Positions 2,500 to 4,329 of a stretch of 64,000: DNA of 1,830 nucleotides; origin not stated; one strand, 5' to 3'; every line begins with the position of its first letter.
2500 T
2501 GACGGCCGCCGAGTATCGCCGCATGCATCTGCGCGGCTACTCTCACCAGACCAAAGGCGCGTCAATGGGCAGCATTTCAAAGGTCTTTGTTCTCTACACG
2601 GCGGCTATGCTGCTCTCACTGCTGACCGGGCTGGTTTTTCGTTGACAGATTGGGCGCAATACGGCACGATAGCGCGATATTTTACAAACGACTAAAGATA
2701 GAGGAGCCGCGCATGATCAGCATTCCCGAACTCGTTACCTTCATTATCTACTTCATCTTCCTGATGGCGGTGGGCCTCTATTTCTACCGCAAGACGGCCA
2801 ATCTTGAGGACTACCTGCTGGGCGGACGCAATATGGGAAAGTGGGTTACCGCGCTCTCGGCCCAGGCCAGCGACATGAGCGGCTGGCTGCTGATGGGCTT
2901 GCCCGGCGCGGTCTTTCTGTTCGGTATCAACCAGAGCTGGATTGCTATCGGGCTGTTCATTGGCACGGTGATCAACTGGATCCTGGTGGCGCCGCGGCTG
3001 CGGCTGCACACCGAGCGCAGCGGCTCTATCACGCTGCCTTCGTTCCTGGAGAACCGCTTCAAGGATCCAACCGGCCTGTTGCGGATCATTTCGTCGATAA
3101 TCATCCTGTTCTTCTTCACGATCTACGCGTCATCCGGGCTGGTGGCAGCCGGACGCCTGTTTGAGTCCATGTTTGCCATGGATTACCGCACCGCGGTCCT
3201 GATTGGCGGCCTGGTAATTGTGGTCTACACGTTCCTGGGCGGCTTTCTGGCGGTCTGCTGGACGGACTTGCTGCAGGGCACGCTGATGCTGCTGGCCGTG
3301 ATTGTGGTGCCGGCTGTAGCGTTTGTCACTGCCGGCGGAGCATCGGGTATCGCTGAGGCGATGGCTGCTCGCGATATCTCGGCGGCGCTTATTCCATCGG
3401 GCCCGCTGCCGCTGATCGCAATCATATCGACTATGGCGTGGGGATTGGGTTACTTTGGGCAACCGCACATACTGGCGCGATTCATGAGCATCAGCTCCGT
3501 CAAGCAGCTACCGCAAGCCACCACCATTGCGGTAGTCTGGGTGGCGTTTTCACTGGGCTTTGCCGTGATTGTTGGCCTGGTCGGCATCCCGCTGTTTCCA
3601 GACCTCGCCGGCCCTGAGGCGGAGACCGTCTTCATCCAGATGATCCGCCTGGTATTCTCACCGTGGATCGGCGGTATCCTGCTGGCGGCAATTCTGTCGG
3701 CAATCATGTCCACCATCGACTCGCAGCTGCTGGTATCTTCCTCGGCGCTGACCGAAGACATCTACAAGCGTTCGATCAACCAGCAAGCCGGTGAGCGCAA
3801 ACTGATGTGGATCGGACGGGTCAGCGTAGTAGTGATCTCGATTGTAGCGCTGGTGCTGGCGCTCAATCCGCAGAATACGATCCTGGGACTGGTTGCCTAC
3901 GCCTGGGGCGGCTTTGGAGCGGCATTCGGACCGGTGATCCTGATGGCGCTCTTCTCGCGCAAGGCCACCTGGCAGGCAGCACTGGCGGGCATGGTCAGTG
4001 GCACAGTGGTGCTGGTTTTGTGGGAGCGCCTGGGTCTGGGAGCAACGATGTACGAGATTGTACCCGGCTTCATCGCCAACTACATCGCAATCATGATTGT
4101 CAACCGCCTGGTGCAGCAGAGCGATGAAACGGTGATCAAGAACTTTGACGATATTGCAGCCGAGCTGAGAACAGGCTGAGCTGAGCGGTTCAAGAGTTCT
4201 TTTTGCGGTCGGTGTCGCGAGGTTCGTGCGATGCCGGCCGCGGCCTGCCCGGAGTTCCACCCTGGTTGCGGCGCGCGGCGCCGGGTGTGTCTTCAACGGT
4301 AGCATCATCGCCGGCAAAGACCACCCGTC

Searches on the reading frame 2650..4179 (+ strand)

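Call 100: search_protein_families(library=pfam, proteins=[window:2650-4179:+], max_evalue=0.0001)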
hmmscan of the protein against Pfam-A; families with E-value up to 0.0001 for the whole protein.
window:2650-4179:+ (509 aa): 1 family
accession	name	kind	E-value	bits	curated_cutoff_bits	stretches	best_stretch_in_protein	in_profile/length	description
PF00474.23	SSF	-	1.5e-103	347.2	22.8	1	55-451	1-406/406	Sodium:solute symporter family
